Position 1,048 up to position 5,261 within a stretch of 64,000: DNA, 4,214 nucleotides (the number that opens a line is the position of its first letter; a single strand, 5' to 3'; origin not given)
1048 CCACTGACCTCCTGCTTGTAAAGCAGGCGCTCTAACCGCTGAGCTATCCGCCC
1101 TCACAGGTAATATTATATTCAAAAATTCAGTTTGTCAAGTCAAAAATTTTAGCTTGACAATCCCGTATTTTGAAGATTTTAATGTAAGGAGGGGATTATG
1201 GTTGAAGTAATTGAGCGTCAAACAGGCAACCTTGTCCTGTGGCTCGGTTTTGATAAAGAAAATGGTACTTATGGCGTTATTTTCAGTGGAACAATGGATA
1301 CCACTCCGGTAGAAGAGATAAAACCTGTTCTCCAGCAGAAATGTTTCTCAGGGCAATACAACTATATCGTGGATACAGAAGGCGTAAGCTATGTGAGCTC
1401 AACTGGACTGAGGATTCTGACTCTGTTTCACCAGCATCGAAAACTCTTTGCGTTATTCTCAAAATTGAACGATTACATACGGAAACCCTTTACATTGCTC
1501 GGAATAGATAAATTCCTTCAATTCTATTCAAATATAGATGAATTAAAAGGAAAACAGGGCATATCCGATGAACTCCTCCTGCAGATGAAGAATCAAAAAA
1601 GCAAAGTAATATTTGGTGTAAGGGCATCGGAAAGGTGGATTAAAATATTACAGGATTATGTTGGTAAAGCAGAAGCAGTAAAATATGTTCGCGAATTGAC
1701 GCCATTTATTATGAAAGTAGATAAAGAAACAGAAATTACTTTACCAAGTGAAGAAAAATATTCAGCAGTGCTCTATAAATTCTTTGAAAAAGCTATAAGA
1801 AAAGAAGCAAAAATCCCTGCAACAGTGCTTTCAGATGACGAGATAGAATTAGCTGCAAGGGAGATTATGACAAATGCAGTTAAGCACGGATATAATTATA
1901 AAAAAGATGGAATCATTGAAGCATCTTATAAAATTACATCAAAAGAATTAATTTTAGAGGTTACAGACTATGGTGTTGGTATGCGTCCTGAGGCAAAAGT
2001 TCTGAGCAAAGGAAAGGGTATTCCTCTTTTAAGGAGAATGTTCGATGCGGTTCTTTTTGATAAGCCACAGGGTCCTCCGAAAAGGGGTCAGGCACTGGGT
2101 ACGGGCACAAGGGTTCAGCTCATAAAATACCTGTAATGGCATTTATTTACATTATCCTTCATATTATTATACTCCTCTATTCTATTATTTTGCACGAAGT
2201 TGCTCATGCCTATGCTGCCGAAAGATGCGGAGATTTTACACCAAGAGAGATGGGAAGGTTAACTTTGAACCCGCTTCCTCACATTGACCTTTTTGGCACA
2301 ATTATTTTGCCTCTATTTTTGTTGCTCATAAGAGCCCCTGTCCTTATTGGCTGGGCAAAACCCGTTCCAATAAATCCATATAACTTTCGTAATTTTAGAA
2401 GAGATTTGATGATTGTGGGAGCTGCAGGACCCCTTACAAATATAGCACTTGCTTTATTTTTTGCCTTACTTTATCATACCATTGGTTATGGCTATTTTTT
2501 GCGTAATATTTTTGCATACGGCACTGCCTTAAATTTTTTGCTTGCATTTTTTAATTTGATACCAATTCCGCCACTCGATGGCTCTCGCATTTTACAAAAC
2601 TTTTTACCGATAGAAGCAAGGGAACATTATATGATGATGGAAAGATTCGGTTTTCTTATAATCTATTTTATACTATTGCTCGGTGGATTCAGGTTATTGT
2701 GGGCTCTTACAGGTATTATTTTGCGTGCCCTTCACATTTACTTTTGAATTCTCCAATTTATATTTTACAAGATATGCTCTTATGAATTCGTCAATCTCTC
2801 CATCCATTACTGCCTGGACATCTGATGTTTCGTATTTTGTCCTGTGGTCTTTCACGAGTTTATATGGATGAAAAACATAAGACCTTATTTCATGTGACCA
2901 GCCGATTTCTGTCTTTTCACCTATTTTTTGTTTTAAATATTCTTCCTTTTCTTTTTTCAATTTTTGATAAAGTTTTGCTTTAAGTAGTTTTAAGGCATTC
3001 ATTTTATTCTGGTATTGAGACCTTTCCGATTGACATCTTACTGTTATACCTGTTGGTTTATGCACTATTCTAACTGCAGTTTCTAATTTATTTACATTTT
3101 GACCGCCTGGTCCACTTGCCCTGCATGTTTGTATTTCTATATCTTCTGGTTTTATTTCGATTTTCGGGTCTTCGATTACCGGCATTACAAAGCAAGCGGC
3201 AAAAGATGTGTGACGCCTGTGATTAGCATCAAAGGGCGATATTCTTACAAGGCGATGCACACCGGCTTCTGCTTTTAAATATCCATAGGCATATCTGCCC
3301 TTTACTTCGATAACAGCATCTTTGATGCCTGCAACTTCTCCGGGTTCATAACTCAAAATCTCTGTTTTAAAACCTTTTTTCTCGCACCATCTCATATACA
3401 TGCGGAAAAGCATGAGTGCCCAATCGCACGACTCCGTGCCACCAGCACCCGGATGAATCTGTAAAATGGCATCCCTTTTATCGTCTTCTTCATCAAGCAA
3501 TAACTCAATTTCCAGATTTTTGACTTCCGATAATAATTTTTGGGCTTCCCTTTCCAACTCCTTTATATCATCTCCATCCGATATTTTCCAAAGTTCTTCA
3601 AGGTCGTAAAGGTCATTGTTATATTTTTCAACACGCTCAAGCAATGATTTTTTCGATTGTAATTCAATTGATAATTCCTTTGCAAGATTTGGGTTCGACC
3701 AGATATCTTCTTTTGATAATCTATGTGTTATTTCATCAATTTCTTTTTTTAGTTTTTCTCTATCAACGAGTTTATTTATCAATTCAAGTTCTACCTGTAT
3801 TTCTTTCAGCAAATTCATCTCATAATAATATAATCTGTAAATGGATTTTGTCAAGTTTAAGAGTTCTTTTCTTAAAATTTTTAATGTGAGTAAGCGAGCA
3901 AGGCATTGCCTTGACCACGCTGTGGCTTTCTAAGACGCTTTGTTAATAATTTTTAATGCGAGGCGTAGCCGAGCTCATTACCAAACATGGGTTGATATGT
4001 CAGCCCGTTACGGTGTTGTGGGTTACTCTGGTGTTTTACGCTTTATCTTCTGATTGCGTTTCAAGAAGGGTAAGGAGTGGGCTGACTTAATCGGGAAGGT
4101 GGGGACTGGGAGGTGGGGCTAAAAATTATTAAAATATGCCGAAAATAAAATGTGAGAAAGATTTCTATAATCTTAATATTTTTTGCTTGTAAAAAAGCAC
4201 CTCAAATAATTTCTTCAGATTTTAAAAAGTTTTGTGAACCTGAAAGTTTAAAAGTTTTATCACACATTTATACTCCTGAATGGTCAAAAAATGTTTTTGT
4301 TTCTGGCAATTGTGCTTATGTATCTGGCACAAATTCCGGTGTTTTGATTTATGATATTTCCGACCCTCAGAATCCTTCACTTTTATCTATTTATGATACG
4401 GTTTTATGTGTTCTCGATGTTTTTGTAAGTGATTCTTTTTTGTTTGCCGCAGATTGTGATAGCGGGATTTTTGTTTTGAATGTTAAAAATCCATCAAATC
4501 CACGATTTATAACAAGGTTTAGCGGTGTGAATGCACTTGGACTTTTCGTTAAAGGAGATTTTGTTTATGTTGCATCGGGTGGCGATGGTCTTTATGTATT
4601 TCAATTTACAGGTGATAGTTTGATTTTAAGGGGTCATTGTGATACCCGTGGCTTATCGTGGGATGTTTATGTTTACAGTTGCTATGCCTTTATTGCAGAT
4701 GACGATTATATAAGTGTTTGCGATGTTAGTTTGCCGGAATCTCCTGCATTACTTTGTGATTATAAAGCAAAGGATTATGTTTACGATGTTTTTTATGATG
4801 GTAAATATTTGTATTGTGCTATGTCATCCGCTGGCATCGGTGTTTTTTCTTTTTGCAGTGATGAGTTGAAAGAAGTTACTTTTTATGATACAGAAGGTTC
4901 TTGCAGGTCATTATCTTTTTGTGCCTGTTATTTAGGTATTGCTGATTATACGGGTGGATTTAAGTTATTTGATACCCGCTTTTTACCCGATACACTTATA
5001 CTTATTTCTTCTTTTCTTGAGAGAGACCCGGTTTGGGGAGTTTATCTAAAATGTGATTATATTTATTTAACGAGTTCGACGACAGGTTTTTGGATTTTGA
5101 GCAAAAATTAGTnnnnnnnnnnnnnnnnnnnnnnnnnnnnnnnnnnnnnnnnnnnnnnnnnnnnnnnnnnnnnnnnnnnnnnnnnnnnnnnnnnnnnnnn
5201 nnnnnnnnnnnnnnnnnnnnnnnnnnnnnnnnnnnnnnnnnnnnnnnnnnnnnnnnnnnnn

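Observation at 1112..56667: Lineage-specific sigma70 promoter geometry: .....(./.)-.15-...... instead of N17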

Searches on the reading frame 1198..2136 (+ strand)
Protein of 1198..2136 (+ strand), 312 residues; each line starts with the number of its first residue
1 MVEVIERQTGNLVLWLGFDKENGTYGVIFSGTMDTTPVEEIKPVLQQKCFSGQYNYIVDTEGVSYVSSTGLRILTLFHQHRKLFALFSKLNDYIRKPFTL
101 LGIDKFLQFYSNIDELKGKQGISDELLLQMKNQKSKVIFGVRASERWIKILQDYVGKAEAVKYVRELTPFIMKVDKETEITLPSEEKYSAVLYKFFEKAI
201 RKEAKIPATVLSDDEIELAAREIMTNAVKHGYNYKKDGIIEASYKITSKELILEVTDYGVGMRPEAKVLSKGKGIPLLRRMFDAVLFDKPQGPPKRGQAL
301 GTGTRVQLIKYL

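Call 7: search_protein_families(library=pfam, proteins=[window:1198-2136:+])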
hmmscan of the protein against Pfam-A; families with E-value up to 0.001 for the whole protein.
window:1198-2136:+ (312 aa): 3 families
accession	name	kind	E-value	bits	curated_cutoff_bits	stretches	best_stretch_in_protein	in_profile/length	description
PF13581.12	HATPase_c_2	-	9.1e-14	52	27.4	1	183-288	2-115/127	Histidine kinase-like ATPase domain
PF02518.31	HATPase_c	-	2.3e-05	25.2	26.4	1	215-283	5-59/111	Histidine kinase-, DNA gyrase B-, and HSP90-like ATPase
PF01740.26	STAS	-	5.8e-05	23.3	22.6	1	29-115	15-105/106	STAS domain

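Call 58: find_encoding_contigs(protein=window:1198-2136:+, flank=10000, max_places=6)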
Protein window:1198-2136:+ (312 aa): 2 contigs read that carry it; 1 place shown.
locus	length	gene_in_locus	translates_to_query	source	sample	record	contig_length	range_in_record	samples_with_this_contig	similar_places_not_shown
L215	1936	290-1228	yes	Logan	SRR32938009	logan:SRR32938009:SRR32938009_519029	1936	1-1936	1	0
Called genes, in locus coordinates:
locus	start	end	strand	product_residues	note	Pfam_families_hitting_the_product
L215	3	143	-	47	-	?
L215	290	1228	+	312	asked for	PF13581:HATPase_c_2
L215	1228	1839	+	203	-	PF02163:Peptidase_M50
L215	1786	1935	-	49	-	?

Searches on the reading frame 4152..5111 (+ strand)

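Call 20: search_protein_families(library=pfam, proteins=[window:4152-5111:+])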
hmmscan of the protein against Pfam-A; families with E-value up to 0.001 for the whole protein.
window:4152-5111:+ (319 aa): 2 families
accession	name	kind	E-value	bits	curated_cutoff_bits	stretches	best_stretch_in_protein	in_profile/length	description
PF08309.17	LVIVD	-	3.5e-16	58.7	20.2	2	46-83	5-42/42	LVIVD repeat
PF24817.1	WD40_WDHD1_1st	-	0.0007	19.3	109.9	0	51-162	16-127/291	WDHD1 first WD40 domain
